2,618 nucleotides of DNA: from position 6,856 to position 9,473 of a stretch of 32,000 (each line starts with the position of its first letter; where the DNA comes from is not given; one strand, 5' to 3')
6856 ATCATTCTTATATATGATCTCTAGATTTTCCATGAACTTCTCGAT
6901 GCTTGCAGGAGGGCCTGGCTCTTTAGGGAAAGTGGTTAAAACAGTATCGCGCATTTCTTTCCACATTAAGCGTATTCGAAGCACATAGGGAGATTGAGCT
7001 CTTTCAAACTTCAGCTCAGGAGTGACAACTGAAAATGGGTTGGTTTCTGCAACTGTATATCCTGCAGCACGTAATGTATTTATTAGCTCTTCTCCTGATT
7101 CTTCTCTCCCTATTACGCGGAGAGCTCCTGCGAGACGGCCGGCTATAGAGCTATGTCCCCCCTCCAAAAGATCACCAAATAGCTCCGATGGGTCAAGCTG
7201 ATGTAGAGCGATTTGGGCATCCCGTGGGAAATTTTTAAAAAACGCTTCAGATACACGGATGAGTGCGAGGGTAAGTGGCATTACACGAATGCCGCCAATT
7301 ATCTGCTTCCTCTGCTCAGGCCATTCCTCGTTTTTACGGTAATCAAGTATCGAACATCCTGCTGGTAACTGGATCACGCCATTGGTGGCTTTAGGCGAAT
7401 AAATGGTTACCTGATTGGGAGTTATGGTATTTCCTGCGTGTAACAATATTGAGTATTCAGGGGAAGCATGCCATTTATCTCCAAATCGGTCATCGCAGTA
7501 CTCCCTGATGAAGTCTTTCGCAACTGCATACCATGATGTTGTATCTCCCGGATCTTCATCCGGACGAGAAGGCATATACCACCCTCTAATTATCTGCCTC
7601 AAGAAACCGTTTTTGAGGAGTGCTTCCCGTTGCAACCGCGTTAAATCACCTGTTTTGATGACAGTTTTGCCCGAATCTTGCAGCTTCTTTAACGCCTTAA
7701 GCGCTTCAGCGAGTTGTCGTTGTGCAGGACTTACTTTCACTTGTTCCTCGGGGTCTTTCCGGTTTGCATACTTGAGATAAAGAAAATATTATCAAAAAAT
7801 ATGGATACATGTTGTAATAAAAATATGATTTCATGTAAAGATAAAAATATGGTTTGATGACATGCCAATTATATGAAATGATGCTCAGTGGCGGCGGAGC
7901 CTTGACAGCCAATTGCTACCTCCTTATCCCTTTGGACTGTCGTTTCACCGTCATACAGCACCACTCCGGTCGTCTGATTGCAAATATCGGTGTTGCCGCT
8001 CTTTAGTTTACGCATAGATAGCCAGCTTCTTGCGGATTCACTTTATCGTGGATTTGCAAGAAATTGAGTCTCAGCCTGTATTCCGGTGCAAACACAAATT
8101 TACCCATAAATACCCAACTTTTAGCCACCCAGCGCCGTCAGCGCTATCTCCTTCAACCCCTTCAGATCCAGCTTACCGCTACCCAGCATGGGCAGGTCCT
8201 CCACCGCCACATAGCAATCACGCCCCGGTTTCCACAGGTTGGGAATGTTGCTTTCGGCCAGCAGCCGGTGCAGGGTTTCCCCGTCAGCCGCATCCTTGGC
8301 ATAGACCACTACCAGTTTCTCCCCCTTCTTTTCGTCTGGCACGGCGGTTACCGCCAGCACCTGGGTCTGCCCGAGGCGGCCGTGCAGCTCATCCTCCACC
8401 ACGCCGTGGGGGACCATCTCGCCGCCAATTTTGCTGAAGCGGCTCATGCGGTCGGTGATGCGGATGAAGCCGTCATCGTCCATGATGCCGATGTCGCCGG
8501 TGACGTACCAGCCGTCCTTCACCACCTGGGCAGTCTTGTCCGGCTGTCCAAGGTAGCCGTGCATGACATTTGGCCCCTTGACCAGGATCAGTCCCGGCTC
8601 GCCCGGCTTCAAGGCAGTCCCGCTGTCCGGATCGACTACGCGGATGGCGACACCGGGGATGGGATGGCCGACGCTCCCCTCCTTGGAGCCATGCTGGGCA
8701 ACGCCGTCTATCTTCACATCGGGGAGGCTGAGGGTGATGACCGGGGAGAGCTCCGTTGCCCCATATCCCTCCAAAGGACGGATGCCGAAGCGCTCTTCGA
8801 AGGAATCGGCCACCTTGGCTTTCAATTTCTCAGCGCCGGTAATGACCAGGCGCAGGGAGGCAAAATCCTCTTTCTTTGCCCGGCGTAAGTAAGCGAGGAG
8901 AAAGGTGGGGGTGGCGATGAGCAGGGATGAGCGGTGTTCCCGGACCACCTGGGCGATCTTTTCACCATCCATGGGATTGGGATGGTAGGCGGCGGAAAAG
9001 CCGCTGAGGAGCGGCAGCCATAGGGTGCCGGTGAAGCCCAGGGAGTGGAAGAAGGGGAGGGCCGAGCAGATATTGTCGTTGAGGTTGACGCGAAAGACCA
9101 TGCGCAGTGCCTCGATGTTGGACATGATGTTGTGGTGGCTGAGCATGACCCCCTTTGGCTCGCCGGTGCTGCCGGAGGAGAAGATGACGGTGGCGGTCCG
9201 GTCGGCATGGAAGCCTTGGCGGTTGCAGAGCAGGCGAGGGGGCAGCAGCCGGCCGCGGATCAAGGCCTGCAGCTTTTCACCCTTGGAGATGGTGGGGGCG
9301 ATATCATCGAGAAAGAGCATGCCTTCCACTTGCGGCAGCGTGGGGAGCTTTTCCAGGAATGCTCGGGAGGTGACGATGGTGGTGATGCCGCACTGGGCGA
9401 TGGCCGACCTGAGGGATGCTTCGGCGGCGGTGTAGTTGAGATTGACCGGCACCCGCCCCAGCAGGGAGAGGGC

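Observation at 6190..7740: Single-chain AbiEi-like / Fic fusion in an AT-rich islet: a possible fused toxin-antitoxin or abortive-infection module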

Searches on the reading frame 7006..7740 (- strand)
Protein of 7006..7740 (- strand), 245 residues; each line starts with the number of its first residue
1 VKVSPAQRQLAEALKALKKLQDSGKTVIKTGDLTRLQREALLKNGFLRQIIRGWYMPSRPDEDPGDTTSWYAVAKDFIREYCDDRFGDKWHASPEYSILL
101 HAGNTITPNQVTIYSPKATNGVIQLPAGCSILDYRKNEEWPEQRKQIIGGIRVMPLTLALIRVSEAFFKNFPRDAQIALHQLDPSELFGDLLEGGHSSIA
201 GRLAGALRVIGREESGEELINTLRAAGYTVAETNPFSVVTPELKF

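Call 26: search_solved_structures(query=A2, max_evalue=10, show_alignments=3)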
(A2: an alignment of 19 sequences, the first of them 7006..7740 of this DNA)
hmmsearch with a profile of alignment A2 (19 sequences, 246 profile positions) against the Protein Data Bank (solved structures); distinct sequences matched with E-value up to 10: 1.
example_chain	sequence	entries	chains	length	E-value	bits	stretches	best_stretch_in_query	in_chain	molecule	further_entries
7upo_A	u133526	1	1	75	1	11.6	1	4-51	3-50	DHT03 protein A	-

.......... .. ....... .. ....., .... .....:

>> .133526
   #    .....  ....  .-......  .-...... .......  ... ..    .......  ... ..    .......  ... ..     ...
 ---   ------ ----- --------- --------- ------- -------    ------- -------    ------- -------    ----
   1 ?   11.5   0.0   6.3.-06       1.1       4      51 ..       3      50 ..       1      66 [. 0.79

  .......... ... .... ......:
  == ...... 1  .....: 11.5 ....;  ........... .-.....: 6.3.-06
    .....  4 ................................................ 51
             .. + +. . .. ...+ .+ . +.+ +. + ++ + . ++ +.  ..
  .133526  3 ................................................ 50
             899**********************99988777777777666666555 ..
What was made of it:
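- Tried and rejected: The N-domain profile searched against PDB sequences found nothing (call 26).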

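Call 33: predict_structure(alignment_id=A2)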
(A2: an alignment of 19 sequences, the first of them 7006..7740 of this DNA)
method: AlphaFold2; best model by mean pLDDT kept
length: 245 residues; sequences in the alignment: 19
mean_pLDDT: 88.5   pTM: 0.82
mean pLDDT of the five models: 88.5, 88.1, 87.0, 86.0, 78.5
residues with pLDDT >= 90: 163; 70-90: 70; 50-70: 12; < 50: 0
segments of 3 or more residues with pLDDT < 50: none
pLDDT, mean of each block of 10 residues (from residue 1): 83 95 92 95 91 90 66 87 92 94 84 93 90 86 83 93 92 92 87 89 93 92 93 83 67
secondary structure, 60 per line:
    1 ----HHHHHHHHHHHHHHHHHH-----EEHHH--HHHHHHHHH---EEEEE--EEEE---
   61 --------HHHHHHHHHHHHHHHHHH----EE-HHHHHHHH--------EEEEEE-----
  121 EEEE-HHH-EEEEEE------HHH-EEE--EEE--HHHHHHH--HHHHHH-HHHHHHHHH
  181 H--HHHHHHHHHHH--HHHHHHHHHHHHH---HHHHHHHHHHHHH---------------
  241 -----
elements in order: H5-22 H35-43 E47-51 E54-57 H69-86 H94-101 E110-115 E121-124 E130-135 E146-148 E151-153 H156-162 H165-170 H172-181 H184-194 H197-209 H213-225
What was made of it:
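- AbiEi fold: the N-terminal model has pLDDT 88.5 (call 33).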

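Call 35: fold_search(model_id=the predicted structure, library=pdb)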
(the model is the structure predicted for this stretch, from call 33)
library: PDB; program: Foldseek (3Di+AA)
matches with E <= 10: 158; with E <= 0.001: 3
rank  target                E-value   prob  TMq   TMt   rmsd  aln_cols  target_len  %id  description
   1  6y8q_A                4.3e-05  1.00  0.37  0.44  10.3       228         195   14  AbiEi antitoxin from Streptococcus agalactiae (released 2020-12-16)
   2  1zel_A                1.8e-04  1.00  0.48  0.42   6.7       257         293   16  Crystal structure of RV2827C protein from Mycobacterium tuberculosis (released 2006-05-02)
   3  6y8q_D                8.6e-04  1.00  0.41  0.51   6.5       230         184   10  AbiEi antitoxin from Streptococcus agalactiae (released 2020-12-16)
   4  4ok0_B                1.7e-02  0.87  0.26  0.28  12.0       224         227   12  Crystal structure of putative nucleotidyltransferase from H. pylori (released 2014-04-09)
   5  4ok0_A                2.0e-02  0.80  0.25  0.27  12.4       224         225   11  Crystal structure of putative nucleotidyltransferase from H. pylori (released 2014-04-09)
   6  4o8s                  3.4e-02  0.72  0.25  0.26  12.5       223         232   11  Crystal structure of JHP933 from Helicobacter pylori (released 2014-09-10)
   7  5kqj_MODEL_1_A        3.8e-02  0.89  0.32  0.40   6.6       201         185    9  Solution Structure of Antibiotic-Resistance Factor ANT(2'')-Ia Reveals Substrate-Regulated Conformation Dynami (released 2017-07-12)
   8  3owg_A                1.5e-01  0.44  0.27  0.16  15.1       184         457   13  Crystal structure of vaccinia virus Polyadenylate polymerase(vp55) (released 2011-09-21)
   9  4wse_B                1.9e-01  0.33  0.27  0.15  13.2       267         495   12  Crystal structure of the Mimivirus polyadenylate synthase (released 2015-04-01)
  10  4wse_A                2.1e-01  0.23  0.22  0.12   9.7       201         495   13  Crystal structure of the Mimivirus polyadenylate synthase (released 2015-04-01)
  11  2ga9_D                2.7e-01  0.21  0.27  0.17  18.2       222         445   10  Crystal Structure of the Heterodimeric Vaccinia Virus Polyadenylate Polymerase with Bound ATP-gamma-S (released 2006-05-16)
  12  2gaf_D                5.1e-01  0.21  0.26  0.16  10.3       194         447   12  Crystal Structure of the Vaccinia Polyadenylate Polymerase Heterodimer (apo form) (released 2006-05-16)
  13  9rwb_D                5.4e-01  0.13  0.16  0.10  16.4       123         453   15  Egalitarian-BicD in complex with hSL1 and hSL2 of the hairy localization element (released 2026-03-25)
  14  8ycm_B                5.7e-01  0.69  0.20  0.22   9.6        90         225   17  Monomeric Human STK19 (released 2024-03-06)
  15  9bz0_f                5.7e-01  0.30  0.17  0.18   9.4       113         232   13  Structure of an STK19-containing TC-NER complex (released 2024-12-25)
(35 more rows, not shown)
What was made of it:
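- Foldseek TM-scores are modest at 0.37-0.51 (call 35). TM-scores are at most 0.51 (call 35).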

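Call 42: search_protein_representatives(alignment_id=A2)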
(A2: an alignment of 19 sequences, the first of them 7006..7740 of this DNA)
Query: 19 sequences, 246 profile positions. Proteins with E-value up to 0.001 (for the whole library): 1383; up to 1e-10: 913; up to 1e-30: 271. The best 150 are listed.
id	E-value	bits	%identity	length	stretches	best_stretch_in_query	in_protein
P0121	2.6e-117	406.6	-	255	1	2-246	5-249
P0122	2.5e-100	351.0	-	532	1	3-245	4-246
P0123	1.6e-92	325.4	-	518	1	2-243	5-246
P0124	1.9e-90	318.6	-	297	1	15-245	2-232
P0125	2.7e-82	291.9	-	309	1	4-244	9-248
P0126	1.2e-81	289.8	-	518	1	5-241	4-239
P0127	3.3e-80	285.1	-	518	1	5-244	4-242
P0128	4.5e-79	281.4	-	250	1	6-242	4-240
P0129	4.5e-78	278.1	-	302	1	6-241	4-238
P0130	7.3e-78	277.4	-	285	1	6-240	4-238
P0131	5.0e-75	268.1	-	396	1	6-243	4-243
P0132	2.6e-74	265.8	-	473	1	7-240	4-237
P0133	1.7e-73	263.1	-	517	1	7-244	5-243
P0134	7.6e-73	261.0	-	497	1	5-238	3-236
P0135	9.8e-72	257.3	-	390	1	4-243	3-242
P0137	5.9e-68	245.0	-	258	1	4-241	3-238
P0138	6.4e-68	244.8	-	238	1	8-234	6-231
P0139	1.8e-67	243.3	-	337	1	24-240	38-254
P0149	7.3e-63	228.3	-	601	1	12-240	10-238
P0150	4.8e-62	225.6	-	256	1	8-241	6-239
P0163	8.4e-58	211.7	-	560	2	7-147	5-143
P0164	2.3e-57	210.2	-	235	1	12-239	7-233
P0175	4.6e-54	199.4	-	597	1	10-240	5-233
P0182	1.4e-53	197.8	-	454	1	12-241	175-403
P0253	3.8e-42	160.4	-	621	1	7-239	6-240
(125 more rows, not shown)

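Call 43: search_protein_families(library=pfam, proteins=[P0121, P0128, P0137, P0150, P0182, P0149, P0175, P0253, P0163, P0139], max_evalue=0.01)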
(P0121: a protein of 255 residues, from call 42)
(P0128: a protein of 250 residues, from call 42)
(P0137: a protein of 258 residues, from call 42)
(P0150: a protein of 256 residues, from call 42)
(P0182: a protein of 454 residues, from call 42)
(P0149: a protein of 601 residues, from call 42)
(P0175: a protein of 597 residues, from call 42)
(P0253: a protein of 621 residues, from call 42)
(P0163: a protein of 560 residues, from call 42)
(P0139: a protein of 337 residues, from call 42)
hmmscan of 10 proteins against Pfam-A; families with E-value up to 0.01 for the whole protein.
P0121 (255 aa): 0 families

P0128 (250 aa): 0 families

P0137 (258 aa): 0 families

P0150 (256 aa): 1 family
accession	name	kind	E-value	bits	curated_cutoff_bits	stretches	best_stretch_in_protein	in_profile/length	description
PF24665.1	DUF7652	-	0.0069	17.1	27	0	146-187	62-103/105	Domain of unknown function (DUF7652)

P0182 (454 aa): 4 families
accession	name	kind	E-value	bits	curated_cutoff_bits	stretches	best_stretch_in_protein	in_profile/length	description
PF00805.28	Pentapeptide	-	1.1e-18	66.9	20.2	3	66-102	4-40/40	Pentapeptide repeats (8 copies)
PF13599.13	Pentapeptide_4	-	1.2e-12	48.1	38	2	47-115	10-78/78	Pentapeptide repeat region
PF13576.12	Pentapeptide_3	-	1.3e-09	38.6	27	0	115-150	1-38/48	Pentapeptide repeats (9 copies)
PF23894.2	LD_SV2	-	1e-08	35.8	29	2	105-155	37-87/92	SV2A/B/C luminal domain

P0149 (601 aa): 1 family
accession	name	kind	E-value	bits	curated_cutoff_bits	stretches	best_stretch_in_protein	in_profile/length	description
PF02661.23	Fic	-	1.1e-08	36.3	24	1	362-461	7-93/93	Fic/DOC family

P0175 (597 aa): 1 family
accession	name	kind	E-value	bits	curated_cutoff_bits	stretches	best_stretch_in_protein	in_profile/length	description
PF02661.23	Fic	-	9.9e-13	49.2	24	1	379-458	20-93/93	Fic/DOC family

P0253 (621 aa): 2 families
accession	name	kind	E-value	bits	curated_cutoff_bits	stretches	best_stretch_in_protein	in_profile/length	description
PF02661.23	Fic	-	1.5e-13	51.8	24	1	374-466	10-93/93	Fic/DOC family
PF22659.2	YycE-like_C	-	0.0085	16.5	27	0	217-241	14-38/55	YycE-like C-terminal domain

P0163 (560 aa): 0 families

P0139 (337 aa): 0 families

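Call 93: find_encoding_contigs(protein=P0164, flank=4000, max_places=3)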
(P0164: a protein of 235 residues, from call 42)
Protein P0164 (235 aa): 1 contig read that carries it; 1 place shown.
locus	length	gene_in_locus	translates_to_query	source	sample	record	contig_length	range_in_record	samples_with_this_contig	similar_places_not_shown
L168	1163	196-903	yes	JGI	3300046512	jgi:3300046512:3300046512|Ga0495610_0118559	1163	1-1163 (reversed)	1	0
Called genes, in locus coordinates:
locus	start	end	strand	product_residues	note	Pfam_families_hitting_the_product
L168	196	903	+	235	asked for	-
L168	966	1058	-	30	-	-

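Call 94: find_encoding_contigs(protein=P0138, flank=4000, max_places=3)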
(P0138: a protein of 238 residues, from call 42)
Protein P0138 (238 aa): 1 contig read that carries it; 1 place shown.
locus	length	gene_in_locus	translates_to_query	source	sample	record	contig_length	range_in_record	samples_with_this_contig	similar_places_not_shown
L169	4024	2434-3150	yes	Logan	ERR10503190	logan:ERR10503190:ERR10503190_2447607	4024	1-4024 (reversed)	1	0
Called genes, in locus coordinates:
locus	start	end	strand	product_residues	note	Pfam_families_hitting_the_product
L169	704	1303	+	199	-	-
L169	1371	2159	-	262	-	PF00581:Rhodanese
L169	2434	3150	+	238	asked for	-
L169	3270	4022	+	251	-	?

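Call 95: find_encoding_contigs(protein=P0182, flank=4000, max_places=3)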
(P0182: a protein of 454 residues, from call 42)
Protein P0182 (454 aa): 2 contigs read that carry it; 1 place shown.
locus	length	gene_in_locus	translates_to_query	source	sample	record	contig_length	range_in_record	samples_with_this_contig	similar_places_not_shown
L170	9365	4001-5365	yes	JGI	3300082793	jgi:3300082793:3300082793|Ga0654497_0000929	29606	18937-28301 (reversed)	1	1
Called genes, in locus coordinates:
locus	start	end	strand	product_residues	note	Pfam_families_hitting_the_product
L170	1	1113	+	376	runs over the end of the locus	PF16684:ResT-TelK_cat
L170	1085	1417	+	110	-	-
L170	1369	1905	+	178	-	PF03703:bPH_2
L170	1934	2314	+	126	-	-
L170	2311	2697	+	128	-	PF13384:HTH_23 (weak)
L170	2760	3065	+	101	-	PF00805:Pentapeptide (weak)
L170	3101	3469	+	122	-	-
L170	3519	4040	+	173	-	PF13358:DDE_3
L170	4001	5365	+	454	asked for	PF13576:Pentapeptide_3 (faint), PF23894:LD_SV2 (faint), PF13599:Pentapeptide_4, PF00805:Pentapeptide (weak), PF13599:Pentapeptide_4 (weak)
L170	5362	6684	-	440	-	PF13657:Couple_hipA, PF07804:HipA_C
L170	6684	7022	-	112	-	PF12844:HTH_19 (weak), PF13560:HTH_31, PF01381:HTH_3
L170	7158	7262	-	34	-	-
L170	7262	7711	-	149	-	PF00565:SNase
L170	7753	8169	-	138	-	PF00436:SSB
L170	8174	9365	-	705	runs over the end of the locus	PF01751:Toprim, PF01131:Topoisom_bac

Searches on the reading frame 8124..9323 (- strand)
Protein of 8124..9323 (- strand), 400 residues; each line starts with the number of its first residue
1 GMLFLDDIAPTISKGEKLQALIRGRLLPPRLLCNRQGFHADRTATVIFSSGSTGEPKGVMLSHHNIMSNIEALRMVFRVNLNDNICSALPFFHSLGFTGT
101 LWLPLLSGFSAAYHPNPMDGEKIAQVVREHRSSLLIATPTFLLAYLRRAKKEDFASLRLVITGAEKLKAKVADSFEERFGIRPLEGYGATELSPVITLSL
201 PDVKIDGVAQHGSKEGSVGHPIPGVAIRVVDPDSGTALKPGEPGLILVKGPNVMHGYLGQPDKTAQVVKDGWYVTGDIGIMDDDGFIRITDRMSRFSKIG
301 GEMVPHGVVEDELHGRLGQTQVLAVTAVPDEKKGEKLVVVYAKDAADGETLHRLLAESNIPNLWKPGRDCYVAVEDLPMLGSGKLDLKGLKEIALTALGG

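Call 83: find_related_loci(query=window:8124-9323:-, collection=metagenome_contigs, flank=8000)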
Query window:8124-9323:- (400 aa) in metagenome_contigs; peptide patterns used: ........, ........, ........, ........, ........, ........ (x = any residue, [..] = any of these).
221 stretches matched a pattern; 104 encode a relative of the query (tblastn E <= 1e-3); the best 80 are kept; 79 distinct loci.
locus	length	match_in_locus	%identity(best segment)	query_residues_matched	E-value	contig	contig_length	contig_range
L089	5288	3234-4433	100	1-400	0e+0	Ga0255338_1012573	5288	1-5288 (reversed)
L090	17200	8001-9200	84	1-400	0e+0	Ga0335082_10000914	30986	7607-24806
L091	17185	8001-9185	83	1-395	0e+0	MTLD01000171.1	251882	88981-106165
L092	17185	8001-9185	83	1-395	0e+0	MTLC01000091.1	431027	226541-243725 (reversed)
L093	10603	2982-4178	82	1-399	0e+0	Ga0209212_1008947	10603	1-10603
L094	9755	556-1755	82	1-400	0e+0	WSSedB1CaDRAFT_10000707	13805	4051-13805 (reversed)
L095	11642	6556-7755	82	1-400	0e+0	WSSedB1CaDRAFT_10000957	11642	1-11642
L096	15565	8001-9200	80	1-400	0e+0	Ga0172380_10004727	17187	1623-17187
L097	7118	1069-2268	81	1-400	0e+0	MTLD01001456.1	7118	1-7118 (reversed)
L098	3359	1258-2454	80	1-399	0e+0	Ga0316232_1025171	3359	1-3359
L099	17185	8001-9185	82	1-395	0e+0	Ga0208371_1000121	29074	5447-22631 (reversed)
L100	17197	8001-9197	79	1-399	0e+0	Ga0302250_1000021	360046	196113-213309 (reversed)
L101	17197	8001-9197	81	1-399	0e+0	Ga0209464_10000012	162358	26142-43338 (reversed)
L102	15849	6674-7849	81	1-392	0e+0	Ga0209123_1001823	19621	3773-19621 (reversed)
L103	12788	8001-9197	80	1-399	0e+0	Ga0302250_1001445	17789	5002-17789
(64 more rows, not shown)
